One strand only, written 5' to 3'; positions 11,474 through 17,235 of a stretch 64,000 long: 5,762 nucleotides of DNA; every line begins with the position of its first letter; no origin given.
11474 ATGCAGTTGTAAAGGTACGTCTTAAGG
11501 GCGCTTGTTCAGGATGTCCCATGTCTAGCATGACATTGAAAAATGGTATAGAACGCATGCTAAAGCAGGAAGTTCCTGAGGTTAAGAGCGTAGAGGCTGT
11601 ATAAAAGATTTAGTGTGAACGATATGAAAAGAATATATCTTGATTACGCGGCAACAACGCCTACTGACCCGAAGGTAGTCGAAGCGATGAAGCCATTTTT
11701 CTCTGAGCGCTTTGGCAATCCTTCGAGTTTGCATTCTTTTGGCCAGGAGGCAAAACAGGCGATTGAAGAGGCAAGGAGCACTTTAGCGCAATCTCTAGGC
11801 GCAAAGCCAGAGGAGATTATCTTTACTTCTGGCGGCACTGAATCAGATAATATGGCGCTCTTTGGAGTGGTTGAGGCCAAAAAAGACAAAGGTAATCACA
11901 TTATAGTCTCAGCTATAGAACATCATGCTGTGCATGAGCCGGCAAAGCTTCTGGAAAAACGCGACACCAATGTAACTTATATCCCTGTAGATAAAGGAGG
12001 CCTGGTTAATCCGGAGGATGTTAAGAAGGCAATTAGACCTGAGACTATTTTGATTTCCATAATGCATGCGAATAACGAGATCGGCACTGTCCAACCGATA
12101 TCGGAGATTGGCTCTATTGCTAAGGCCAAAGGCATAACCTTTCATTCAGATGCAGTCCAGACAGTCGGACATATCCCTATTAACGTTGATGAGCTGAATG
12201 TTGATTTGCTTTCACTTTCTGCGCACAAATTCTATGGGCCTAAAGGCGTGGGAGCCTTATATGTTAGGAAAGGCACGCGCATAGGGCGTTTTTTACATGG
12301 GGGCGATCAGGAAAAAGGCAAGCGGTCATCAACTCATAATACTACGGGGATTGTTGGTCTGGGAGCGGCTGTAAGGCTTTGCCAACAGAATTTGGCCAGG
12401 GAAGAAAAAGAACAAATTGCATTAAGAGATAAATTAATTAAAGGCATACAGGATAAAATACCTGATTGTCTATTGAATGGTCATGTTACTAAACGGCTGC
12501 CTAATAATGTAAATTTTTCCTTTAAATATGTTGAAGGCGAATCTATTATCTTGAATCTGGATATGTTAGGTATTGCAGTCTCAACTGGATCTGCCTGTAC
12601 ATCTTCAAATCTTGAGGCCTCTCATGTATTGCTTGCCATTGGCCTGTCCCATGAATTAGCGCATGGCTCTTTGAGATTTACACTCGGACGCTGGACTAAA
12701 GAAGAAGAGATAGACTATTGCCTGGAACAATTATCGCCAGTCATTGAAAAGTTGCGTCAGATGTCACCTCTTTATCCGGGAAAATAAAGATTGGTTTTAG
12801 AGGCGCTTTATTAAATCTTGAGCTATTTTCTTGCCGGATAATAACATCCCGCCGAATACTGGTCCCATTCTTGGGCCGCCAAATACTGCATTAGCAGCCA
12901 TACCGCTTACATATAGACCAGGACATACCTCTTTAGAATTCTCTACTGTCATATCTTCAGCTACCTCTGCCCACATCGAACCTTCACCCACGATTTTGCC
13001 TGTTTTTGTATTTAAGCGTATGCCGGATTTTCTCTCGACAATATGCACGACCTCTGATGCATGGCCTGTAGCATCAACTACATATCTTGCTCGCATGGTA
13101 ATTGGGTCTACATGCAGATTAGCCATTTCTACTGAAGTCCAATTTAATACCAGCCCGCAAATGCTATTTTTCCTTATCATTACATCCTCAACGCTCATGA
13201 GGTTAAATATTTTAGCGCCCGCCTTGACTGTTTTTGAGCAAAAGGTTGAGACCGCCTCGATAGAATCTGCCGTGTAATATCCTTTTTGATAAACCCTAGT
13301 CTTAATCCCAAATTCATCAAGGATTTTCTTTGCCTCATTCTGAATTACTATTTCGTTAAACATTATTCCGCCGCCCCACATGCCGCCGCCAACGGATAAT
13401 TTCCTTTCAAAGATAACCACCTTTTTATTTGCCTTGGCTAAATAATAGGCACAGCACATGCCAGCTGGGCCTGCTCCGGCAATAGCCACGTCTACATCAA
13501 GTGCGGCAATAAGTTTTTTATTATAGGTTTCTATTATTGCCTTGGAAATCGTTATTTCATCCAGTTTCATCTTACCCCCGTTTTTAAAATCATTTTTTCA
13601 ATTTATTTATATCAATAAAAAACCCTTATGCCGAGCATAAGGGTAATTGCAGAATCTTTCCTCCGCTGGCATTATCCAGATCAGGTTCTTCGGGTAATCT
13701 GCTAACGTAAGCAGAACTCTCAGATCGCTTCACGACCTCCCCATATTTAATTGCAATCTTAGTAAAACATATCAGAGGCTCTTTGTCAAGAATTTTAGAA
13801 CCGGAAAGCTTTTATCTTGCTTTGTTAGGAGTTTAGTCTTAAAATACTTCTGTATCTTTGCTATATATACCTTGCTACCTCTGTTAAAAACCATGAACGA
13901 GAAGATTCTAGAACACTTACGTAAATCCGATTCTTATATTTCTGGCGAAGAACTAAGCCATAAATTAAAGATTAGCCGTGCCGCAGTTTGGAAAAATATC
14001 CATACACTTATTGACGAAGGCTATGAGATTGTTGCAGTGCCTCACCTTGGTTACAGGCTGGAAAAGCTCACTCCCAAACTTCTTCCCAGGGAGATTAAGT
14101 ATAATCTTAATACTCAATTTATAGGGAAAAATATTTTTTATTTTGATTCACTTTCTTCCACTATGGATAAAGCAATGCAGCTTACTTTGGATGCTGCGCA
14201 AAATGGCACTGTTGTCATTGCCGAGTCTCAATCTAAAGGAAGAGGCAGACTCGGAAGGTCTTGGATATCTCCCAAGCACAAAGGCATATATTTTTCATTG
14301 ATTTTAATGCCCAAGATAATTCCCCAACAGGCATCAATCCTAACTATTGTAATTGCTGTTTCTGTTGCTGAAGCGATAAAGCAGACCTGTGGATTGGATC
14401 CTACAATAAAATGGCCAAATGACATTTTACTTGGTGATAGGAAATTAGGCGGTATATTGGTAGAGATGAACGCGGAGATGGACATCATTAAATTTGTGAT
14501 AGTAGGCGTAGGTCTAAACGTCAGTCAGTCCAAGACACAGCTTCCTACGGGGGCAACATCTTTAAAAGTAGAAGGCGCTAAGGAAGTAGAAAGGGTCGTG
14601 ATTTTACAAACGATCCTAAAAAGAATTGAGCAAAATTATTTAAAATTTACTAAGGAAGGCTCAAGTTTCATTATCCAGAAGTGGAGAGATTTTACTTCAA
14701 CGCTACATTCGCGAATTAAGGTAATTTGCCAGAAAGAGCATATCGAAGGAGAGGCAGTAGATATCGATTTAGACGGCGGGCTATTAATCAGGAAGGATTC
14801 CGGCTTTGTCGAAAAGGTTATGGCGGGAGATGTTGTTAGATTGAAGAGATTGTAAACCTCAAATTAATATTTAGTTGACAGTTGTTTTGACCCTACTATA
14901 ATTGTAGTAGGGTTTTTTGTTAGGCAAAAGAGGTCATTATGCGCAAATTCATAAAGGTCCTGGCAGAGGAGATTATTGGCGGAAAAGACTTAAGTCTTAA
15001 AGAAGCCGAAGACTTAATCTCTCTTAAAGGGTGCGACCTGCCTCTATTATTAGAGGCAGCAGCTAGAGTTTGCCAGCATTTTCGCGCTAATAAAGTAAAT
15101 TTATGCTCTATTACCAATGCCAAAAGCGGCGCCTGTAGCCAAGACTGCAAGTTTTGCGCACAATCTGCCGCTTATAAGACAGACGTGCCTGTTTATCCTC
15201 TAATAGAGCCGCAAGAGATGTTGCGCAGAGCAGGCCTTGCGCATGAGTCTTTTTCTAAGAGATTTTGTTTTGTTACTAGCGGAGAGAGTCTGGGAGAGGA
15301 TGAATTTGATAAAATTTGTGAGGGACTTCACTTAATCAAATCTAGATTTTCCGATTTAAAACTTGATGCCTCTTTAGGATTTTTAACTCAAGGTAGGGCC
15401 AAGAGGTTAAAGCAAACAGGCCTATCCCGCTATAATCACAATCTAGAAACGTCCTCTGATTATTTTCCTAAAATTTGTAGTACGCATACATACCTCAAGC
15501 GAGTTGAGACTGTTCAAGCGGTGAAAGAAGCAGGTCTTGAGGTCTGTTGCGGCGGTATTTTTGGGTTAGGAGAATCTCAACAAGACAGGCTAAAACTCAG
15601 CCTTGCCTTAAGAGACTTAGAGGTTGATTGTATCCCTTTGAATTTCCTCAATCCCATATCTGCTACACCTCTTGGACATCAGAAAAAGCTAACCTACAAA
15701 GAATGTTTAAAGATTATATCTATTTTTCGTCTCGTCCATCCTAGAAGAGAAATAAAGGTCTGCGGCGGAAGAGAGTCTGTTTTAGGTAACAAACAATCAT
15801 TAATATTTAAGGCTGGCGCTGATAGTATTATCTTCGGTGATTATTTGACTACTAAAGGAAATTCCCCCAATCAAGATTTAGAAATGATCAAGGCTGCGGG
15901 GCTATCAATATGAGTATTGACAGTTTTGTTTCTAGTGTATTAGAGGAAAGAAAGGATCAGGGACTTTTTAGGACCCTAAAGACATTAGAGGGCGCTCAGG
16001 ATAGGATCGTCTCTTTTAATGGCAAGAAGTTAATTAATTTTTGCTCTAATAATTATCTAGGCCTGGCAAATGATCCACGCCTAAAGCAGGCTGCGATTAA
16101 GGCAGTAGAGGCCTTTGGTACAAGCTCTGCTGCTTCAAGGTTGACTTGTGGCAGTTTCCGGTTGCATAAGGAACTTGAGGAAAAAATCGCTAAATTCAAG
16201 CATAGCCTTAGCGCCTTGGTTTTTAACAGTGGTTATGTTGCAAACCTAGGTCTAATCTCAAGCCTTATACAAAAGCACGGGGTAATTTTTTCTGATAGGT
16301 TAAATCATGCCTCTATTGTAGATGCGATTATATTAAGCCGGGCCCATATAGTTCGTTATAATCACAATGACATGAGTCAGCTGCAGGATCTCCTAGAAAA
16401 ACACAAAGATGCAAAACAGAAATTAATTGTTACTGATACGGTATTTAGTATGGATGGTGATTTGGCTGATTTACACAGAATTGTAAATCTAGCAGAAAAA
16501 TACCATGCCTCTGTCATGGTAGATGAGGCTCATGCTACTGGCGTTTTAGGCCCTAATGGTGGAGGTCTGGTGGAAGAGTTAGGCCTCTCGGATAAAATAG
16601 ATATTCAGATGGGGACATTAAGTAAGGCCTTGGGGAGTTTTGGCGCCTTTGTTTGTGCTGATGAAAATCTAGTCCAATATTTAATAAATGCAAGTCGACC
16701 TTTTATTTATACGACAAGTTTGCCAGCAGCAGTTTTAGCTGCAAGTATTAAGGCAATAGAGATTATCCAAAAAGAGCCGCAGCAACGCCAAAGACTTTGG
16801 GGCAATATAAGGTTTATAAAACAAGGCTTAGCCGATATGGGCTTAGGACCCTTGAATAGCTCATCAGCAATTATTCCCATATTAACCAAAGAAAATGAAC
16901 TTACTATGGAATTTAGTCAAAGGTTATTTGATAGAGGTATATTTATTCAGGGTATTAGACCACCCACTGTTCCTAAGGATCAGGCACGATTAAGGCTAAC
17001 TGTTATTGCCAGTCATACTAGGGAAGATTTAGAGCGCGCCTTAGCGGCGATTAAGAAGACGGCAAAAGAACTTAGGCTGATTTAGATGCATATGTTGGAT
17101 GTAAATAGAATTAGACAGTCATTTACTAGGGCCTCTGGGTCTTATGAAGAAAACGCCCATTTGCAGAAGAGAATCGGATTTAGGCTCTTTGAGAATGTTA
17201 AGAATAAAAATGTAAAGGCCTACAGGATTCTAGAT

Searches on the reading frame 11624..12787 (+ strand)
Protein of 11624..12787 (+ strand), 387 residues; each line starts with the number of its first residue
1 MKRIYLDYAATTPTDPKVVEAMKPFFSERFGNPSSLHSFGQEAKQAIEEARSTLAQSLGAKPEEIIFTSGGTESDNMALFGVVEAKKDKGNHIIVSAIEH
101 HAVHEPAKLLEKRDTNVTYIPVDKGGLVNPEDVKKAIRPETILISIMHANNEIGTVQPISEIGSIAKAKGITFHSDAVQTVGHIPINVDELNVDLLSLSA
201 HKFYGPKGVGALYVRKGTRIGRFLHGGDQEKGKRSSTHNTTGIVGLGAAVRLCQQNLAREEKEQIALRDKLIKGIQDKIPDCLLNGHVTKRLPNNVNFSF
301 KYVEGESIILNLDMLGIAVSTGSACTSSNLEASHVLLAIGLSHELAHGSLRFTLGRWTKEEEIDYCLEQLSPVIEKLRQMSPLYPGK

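Call 27: search_protein_families(library=pfam, proteins=[window:11624-12787:+], max_evalue=0.00001)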
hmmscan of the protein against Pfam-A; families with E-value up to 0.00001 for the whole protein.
window:11624-12787:+ (387 aa): 3 families
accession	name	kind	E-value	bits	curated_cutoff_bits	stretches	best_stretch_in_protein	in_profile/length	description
PF00266.25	Aminotran_5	-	6.6e-92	308.8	21.5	1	4-365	1-370/371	Aminotransferase class-V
PF01212.27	Beta_elim_lyase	-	1.4e-07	31.6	27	1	51-177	38-169/288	Beta-eliminating lyase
PF01041.23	DegT_DnrJ_EryC1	-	8.8e-06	25.6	19.8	0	63-182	40-151/360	DegT/DnrJ/EryC1/StrS aminotransferase family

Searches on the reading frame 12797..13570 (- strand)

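Call 27: search_protein_families(library=pfam, proteins=[window:12797-13570:-], max_evalue=0.00001)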
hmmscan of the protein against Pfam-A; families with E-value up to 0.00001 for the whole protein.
window:12797-13570:- (257 aa): 7 families
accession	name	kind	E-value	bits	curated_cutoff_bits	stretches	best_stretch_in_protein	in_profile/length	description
PF01946.23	Thi4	-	1.1e-81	274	26.2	1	9-239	1-235/235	Thi4 family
PF12831.13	FAD_oxidored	-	8.8e-12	45.5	27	1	27-171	1-147/416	FAD dependent oxidoreductase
PF01266.30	DAO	-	3.4e-09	37.2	27.9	1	27-63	1-37/353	FAD dependent oxidoreductase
PF13450.12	NAD_binding_8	-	1.2e-08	35.5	21.9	1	30-62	1-33/68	NAD(P)-binding Rossmann-like domain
PF07992.20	Pyr_redox_2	-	3.5e-07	30.4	26.1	1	27-177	2-116/291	Pyridine nucleotide-disulphide oxidoreductase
PF00890.30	FAD_binding_2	-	3.7e-07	30.1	20.4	1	27-62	1-36/414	FAD binding domain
PF03486.20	HI0933_like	-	7.4e-06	26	50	0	27-68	2-45/244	HI0933-like protein Rossmann domain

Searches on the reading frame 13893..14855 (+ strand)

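Call 27: search_protein_families(library=pfam, proteins=[window:13893-14855:+], max_evalue=0.00001)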
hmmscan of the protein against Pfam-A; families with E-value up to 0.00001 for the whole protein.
window:13893-14855:+ (320 aa): 5 families
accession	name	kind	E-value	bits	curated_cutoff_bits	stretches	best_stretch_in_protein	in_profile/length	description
PF03099.24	BPL_LplA_LipB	-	1.5e-22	80.3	21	1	84-209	2-133/133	Biotin/lipoate A/B protein ligase family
PF08279.18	HTH_11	-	3.1e-15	56.2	25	1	3-55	3-55/55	HTH domain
PF16917.10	BPL_LplA_LipB_2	-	1.1e-10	41.8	27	1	126-265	36-182/183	Biotin/lipoate A/B protein ligase family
PF13412.12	HTH_24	-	2.8e-06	27.2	21.9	1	4-44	7-46/48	Winged helix-turn-helix DNA-binding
PF02237.23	BPL_C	-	5e-06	26.8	21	1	275-315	6-46/48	Biotin protein ligase C terminal domain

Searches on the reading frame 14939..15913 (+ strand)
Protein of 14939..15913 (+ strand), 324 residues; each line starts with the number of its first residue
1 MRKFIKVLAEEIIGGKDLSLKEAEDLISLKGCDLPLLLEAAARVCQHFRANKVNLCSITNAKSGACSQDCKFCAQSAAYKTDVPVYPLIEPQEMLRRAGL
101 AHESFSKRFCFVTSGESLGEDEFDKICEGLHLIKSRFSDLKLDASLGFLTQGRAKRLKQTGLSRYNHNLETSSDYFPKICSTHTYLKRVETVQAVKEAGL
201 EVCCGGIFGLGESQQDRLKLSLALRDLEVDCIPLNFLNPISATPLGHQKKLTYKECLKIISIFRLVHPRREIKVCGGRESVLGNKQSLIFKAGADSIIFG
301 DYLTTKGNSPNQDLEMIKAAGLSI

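Call 27: search_protein_families(library=pfam, proteins=[window:14939-15913:+], max_evalue=0.00001)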
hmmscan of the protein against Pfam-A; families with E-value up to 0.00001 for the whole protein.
window:14939-15913:+ (324 aa): 2 families
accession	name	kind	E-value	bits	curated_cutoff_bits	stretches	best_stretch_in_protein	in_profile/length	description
PF06968.18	BATS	-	1e-27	96.6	22.2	1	233-322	1-87/88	Biotin and Thiamin Synthesis associated domain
PF04055.27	Radical_SAM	-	5.5e-23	82.4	29.5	1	64-218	5-160/166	Radical SAM superfamily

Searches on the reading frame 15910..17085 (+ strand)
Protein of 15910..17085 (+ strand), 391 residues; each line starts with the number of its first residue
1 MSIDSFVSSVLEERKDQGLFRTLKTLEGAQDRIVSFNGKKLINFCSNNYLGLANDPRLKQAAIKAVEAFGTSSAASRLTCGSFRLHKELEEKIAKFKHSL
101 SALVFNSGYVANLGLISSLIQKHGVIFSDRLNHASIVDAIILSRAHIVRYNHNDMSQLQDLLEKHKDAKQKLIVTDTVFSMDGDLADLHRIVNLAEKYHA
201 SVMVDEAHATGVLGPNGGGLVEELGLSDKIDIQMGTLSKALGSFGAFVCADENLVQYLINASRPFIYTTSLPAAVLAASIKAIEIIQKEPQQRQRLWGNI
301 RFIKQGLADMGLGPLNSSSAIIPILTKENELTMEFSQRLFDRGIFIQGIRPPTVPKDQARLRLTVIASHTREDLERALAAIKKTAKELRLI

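Call 27: search_protein_families(library=pfam, proteins=[window:15910-17085:+], max_evalue=0.00001)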
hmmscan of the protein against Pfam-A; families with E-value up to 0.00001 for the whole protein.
window:15910-17085:+ (391 aa): 2 families
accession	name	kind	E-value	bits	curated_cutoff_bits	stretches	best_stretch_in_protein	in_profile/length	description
PF00155.27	Aminotran_1_2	-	1.7e-68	231.9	19.7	1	40-381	2-361/361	Aminotransferase class I and II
PF01053.26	Cys_Met_Meta_PP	-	8.6e-10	38.1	27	1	86-213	54-181/381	Cys/Met metabolism PLP-dependent enzyme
